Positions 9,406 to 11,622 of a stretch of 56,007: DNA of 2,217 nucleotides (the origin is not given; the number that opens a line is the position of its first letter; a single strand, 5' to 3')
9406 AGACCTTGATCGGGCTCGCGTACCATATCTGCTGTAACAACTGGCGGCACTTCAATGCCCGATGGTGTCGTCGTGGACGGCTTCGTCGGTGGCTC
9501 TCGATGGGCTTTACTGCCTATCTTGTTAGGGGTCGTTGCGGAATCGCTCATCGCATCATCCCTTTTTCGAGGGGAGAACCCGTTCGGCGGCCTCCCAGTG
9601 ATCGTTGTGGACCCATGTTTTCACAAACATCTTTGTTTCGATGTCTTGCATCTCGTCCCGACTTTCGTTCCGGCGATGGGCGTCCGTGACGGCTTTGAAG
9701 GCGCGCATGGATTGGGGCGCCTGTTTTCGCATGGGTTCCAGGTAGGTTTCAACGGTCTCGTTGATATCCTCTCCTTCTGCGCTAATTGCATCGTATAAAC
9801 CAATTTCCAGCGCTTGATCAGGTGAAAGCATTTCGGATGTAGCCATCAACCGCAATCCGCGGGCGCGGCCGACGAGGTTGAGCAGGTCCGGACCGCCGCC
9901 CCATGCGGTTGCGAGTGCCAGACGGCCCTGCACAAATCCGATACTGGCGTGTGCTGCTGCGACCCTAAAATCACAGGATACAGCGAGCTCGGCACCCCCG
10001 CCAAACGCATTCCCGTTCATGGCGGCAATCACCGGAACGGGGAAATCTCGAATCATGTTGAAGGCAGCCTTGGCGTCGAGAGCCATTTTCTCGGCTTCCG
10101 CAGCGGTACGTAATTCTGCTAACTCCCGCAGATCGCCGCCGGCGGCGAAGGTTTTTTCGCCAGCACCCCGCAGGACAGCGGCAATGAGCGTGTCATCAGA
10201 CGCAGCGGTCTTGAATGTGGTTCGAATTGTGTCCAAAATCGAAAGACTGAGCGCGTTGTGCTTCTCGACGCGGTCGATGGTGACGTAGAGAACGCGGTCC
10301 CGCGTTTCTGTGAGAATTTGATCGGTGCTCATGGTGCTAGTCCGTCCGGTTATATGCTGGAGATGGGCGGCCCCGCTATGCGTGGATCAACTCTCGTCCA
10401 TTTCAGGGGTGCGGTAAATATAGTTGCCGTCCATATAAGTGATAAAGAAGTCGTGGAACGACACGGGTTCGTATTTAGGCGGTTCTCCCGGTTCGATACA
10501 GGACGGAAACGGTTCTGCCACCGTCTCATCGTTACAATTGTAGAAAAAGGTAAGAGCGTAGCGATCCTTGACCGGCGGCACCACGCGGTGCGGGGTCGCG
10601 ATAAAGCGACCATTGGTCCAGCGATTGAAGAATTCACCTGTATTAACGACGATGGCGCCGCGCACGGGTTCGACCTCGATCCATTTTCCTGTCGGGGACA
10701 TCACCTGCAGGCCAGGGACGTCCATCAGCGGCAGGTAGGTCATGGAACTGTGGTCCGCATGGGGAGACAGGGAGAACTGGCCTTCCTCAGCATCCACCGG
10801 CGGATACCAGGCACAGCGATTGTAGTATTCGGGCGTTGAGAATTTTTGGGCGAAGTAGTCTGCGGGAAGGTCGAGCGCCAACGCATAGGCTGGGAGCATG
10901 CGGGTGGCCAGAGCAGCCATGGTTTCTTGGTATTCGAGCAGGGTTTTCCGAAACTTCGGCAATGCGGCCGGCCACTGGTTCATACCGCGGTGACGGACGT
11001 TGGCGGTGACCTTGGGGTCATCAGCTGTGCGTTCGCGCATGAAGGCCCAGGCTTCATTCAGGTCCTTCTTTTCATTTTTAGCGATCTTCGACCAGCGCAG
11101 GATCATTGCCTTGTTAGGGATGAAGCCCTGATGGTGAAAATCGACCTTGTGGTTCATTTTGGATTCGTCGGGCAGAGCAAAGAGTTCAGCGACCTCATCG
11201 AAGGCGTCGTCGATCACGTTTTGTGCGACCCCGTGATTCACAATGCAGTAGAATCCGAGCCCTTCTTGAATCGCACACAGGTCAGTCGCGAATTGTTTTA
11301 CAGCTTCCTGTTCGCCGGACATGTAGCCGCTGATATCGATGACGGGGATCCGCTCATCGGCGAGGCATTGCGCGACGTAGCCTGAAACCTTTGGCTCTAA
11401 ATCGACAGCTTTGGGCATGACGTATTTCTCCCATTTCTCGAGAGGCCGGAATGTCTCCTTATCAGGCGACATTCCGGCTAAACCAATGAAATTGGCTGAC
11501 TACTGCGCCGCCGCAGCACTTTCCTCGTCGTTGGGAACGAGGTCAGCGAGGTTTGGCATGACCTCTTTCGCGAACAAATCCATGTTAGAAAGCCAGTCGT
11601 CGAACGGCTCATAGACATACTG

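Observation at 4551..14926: Uncharacterised catabolic operon: a sleeping-beauty-mutase-like module (CoA-transferase / split B12 mutase / MeaB / crotonase) fused to two oxygenases and a lactonase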

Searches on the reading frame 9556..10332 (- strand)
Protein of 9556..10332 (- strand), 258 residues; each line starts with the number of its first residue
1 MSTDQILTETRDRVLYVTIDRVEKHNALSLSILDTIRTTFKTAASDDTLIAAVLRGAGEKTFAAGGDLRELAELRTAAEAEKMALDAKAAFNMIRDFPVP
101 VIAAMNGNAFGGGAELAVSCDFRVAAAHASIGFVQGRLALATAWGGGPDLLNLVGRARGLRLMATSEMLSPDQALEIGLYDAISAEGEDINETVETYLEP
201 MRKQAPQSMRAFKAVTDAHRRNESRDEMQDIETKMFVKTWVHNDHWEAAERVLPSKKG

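Call 3: search_protein_families(library=pfam, proteins=[window:9556-10332:-])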
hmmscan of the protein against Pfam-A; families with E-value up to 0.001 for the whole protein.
window:9556-10332:- (258 aa): 2 families
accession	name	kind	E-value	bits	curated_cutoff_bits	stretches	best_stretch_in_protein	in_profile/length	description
PF00378.25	ECH_1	-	1.4e-40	139.7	27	1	10-245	2-233/251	Enoyl-CoA hydratase/isomerase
PF16113.10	ECH_2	-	1.6e-26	94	27.2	1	16-183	3-171/335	Enoyl-CoA hydratase/isomerase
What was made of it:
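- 9556..10332 (-): Crotonase-fold protein that lacks both hydratase glutamates. It is the obligate partner of the mutase and a predicted (alkyl)malonyl-CoA decarboxylase. PF00378 (call 3).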

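Call 4: search_protein_families(library=ncbifam, proteins=[window:9556-10332:-])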
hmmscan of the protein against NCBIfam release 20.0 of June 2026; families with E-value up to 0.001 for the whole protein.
window:9556-10332:- (258 aa): 70 families (the best 25 are shown)
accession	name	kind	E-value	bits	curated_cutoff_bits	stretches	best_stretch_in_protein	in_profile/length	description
NF004781.0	PRK06127.1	subfamily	7.2e-41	140.6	291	1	2-233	9-240/269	enoyl-CoA hydratase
NF005803.0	PRK07658.1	equivalog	3.9e-40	137.9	313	1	7-249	5-243/257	enoyl-CoA hydratase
NF004796.0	PRK06144.1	subfamily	9.4e-38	130.2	272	1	2-250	6-249/262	enoyl-CoA hydratase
NF004840.0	PRK06190.1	equivalog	1.8e-37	129.4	253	1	2-232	2-229/260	enoyl-CoA hydratase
NF006566.0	PRK09076.1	subfamily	2.2e-37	129.1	286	1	4-250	5-247/260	enoyl-CoA hydratase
NF004475.0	PRK05809.1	subfamily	1.1e-36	126.6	394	1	1-249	1-246/260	short-chain-enoyl-CoA hydratase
NF005802.0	PRK07657.1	equivalog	1.4e-36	126.4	363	1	10-215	10-213/260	enoyl-CoA hydratase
NF004634.0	PRK05980.1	equivalog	1.1e-35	123.3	375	1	3-244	2-244/263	crotonase/enoyl-CoA hydratase family protein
NF051848.1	EnCoAHydtEchA19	equivalog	5e-35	121.3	400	1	6-247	2-242/258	enoyl-CoA hydratase EchA19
NF046063.1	oxepin_alt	equivalog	3.7e-34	118.3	300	1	7-248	3-243/254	oxepin-CoA hydrolase, alternative type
NF004795.0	PRK06143.1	subfamily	4.7e-33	114.8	283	1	9-220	14-222/260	enoyl-CoA hydratase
NF042430.2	EnCoAhydt_DpgD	equivalog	1.6e-32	113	400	1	9-217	2-213/258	enoyl-CoA-hydratase DpgD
NF006007.0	PRK08138.1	subfamily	2.5e-32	112.3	355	1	6-214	10-213/261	enoyl-CoA hydratase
NF005891.0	PRK07854.1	equivalog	3.1e-32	112.1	237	1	10-248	6-228/243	enoyl-CoA hydratase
NF005699.0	PRK07509.1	equivalog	3.4e-32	112.1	249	1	2-249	2-250/267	crotonase/enoyl-CoA hydratase family protein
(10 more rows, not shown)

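Call 18: search_solved_structures(query=window:9556-10332:-, show_alignments=1)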
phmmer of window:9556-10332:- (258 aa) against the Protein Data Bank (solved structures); distinct sequences matched with E-value up to 0.001: 199 (the best 60 are shown).
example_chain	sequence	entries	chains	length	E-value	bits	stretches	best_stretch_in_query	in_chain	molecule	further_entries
6lvp_A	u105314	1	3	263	8.2e-32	114.1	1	12-208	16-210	Enoyl-CoA hydratase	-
5z7r_A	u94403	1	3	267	9.3e-31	110.6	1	3-214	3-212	Short-chain-enoyl-CoA hydratase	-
3kqf_A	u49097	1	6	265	1.3e-28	103.6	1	13-184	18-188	Enoyl-CoA hydratase/isomerase family protein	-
7eum_C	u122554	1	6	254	7.9e-28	101.1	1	6-183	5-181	Enoyl-CoA hydratase/isomerase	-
9ula_A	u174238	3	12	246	8.3e-28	101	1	6-183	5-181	Enoyl-CoA hydratase/isomerase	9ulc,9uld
28bq_A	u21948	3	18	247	8.8e-28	100.9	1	6-183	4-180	Enoyl-CoA hydratase/isomerase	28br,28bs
5zai_A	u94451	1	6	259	1.3e-26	97.1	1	5-216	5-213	3-hydroxypropionyl-coenzyme A dehydratase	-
5jbw_A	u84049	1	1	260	2.8e-24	89.4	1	10-217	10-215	3-hydroxybutyryl-CoA dehydratase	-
5jbx_A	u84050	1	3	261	2.9e-24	89.4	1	10-217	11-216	3-hydroxybutyryl-CoA dehydratase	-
1hzd_A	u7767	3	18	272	1.2e-23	87.4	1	10-214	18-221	AU-BINDING PROTEIN/ENOYL-COA HYDRATASE | Methylglutaconyl-CoA hydratase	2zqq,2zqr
3pea_A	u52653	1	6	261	2.9e-23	86.1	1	10-248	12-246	Enoyl-CoA hydratase/isomerase family protein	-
4k2n_A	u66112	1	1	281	9.6e-23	84.4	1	11-206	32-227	Enoyl-CoA hydratase/carnithine racemase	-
5wyb_B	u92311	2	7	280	3.2e-22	82.7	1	27-224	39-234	Probable enoyl-CoA hydratase/isomerase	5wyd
4fjw_D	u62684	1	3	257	4.4e-22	82.3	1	2-222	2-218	Probable enoyl-CoA hydratase echA8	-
4fzw_A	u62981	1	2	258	9.3e-22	81.2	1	4-223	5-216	2,3-dehydroadipyl-CoA hydratase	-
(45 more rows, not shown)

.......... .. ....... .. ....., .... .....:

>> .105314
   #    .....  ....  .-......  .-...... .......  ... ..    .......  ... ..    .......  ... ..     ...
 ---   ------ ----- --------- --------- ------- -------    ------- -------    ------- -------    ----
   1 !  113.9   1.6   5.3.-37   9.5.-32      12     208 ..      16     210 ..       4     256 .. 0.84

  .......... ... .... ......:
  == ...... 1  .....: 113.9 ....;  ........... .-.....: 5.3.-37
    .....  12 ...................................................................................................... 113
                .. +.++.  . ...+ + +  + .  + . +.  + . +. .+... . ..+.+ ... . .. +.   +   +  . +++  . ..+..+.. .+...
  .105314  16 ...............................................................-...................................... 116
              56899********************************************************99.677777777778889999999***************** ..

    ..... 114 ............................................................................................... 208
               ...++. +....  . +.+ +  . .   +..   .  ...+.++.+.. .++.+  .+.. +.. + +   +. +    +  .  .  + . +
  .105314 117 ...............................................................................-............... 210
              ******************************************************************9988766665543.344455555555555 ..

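Call 81: search_solved_structures(query=A3, max_evalue=1e-10)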
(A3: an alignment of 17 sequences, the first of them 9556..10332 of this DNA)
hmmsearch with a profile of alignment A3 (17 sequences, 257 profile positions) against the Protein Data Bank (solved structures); distinct sequences matched with E-value up to 1e-10: 195 (the best 60 are shown).
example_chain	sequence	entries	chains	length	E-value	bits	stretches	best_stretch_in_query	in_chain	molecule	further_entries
6lvp_A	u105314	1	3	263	3.4e-47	164.4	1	10-251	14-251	Enoyl-CoA hydratase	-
5z7r_A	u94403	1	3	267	7e-46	160.1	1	2-256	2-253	Short-chain-enoyl-CoA hydratase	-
5zai_A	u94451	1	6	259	2.5e-45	158.3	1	2-217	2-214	3-hydroxypropionyl-coenzyme A dehydratase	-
7eum_C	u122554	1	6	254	7e-45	156.8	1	6-251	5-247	Enoyl-CoA hydratase/isomerase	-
9ula_A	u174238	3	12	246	1.4e-44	155.9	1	6-245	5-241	Enoyl-CoA hydratase/isomerase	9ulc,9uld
28bq_A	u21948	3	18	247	1.6e-44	155.7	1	6-245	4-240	Enoyl-CoA hydratase/isomerase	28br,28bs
3kqf_A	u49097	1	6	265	5.9e-44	153.8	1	12-206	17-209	Enoyl-CoA hydratase/isomerase family protein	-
4k2n_A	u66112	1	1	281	1.3e-41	146.1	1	8-239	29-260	Enoyl-CoA hydratase/carnithine racemase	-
3pea_A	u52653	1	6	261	4.7e-41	144.3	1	6-256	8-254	Enoyl-CoA hydratase/isomerase family protein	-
5jbw_A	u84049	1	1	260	1.1e-40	143.1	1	7-213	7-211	3-hydroxybutyryl-CoA dehydratase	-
5jbx_A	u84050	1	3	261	1.1e-40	143.1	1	7-213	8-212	3-hydroxybutyryl-CoA dehydratase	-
1hzd_A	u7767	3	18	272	1.7e-40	142.4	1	9-236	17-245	AU-BINDING PROTEIN/ENOYL-COA HYDRATASE | Methylglutaconyl-CoA hydratase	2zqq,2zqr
4fzw_A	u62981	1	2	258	3.1e-38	135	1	3-248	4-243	2,3-dehydroadipyl-CoA hydratase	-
4fjw_D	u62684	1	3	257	1.3e-37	133.1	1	1-252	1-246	Probable enoyl-CoA hydratase echA8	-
2pbp_A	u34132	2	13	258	1.7e-37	132.6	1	8-256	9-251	Enoyl-CoA hydratase subunit I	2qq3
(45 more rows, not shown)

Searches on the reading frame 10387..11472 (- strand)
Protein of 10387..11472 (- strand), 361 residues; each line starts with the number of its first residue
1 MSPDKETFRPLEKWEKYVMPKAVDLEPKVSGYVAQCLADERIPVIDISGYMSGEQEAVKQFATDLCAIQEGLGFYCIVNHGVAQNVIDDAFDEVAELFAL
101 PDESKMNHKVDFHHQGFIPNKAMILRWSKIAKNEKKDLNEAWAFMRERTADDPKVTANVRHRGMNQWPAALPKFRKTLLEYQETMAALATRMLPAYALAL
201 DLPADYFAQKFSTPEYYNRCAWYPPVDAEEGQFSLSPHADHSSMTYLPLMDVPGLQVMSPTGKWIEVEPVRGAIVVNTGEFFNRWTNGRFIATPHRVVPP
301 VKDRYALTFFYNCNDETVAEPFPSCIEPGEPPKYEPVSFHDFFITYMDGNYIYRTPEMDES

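Call 3: search_protein_families(library=pfam, proteins=[window:10387-11472:-])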
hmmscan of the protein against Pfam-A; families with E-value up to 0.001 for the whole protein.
window:10387-11472:- (361 aa): 2 families
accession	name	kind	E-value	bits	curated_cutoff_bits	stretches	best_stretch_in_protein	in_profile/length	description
PF14226.12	DIOX_N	-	8e-22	78.6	27.3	1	42-169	1-116/117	non-haem dioxygenase in morphine synthesis N-terminal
PF03171.26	2OG-FeII_Oxy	-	9.2e-21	74.5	23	1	217-312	9-100/101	2OG-Fe(II) oxygenase superfamily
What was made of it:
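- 10387..11472 (-): Fe(II)/2-oxoglutarate oxygenase of the DIOX_N + 2OG-FeII_Oxy type. Substrate unknown. PF14226 and PF03171 (call 3).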

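Call 4: search_protein_families(library=ncbifam, proteins=[window:10387-11472:-])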
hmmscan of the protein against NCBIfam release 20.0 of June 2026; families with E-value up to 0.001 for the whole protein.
window:10387-11472:- (361 aa): 0 families
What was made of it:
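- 10387..11472 (-): No NCBIfam model matches (call 4).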

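Call 19: search_solved_structures(query=window:10387-11472:-, show_alignments=1)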
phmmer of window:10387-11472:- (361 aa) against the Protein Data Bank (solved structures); distinct sequences matched with E-value up to 0.001: 68 (the best 60 are shown).
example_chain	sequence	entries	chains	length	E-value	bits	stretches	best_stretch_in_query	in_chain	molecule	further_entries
9ovh_A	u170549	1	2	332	1.6e-42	149.3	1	41-348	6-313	2-oxoglutarate-dependent ethylene/succinate-forming enzyme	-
6jyv_A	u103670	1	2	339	2.6e-31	112.4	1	40-329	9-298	Probable iron/ascorbate oxidoreductase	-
8etn_A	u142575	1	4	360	7e-29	104.4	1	38-342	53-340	Tri-Ketone Dioxygenase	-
6lsv_A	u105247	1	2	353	1.2e-28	103.7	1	162-343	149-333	Probable 2-oxoglutarate-dependent dioxygenase At5g05600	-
8y4u_A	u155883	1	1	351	5.3e-28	101.5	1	39-343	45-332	Fe(II)/2-oxoglutarate-dependent oxygenase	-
8s7b_A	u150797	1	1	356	5.6e-28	101.5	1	39-343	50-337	Fe(II)/2-oxoglutarate-dependent oxygenase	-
9gi5_A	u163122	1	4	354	1.4e-27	100.1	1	38-343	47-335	Os06g0176700 protein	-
8x6q_A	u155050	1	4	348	2.6e-27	99.2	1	38-343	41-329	HPPD Inhibitor Sensitive 1-like 1 protein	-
8x7d_A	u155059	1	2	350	2.7e-27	99.2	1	38-343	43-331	HPPD Inhibitor Sensitive 1-like 1 protein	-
9vgi_A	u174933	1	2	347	2.8e-27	99.1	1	33-350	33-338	O-demethylase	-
9l50_A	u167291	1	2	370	4.5e-26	95.2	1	40-316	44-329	ring expansion oxygenase SpoC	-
9l51_A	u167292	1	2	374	4.7e-26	95.1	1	40-316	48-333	ring expansion oxygenase SpoC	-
9l52_A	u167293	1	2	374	6.5e-26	94.7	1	40-316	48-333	ring expansion oxygenase SpoC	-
3oox_A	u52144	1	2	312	1.3e-25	93.6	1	59-342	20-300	putative 2OG-Fe(II) oxygenase family protein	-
8cve_A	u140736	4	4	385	6.3e-25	91.4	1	58-349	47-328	Hyoscyamine 6-beta-hydroxylase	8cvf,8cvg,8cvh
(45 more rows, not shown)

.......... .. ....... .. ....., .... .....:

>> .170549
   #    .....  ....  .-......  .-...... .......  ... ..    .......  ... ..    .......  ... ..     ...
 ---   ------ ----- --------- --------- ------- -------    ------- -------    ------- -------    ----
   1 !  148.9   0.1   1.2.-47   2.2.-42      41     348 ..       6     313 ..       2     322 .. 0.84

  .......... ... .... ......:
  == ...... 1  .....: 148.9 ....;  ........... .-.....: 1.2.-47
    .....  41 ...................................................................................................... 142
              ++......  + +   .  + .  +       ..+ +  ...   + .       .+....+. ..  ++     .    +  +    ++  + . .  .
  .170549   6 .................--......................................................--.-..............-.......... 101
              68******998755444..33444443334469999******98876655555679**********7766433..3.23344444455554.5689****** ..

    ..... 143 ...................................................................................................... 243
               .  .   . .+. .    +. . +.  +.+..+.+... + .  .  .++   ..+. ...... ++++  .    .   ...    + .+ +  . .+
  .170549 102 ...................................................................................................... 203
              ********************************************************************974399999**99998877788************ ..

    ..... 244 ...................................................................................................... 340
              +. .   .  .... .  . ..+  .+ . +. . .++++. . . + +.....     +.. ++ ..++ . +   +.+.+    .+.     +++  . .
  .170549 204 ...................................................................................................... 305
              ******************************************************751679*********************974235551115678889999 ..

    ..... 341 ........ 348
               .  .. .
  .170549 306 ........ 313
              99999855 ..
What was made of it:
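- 10387..11472 (-): Best PDB hit is 9ovh at E 1.6e-42, and the HxD...H triad is visible in that alignment (call 19).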
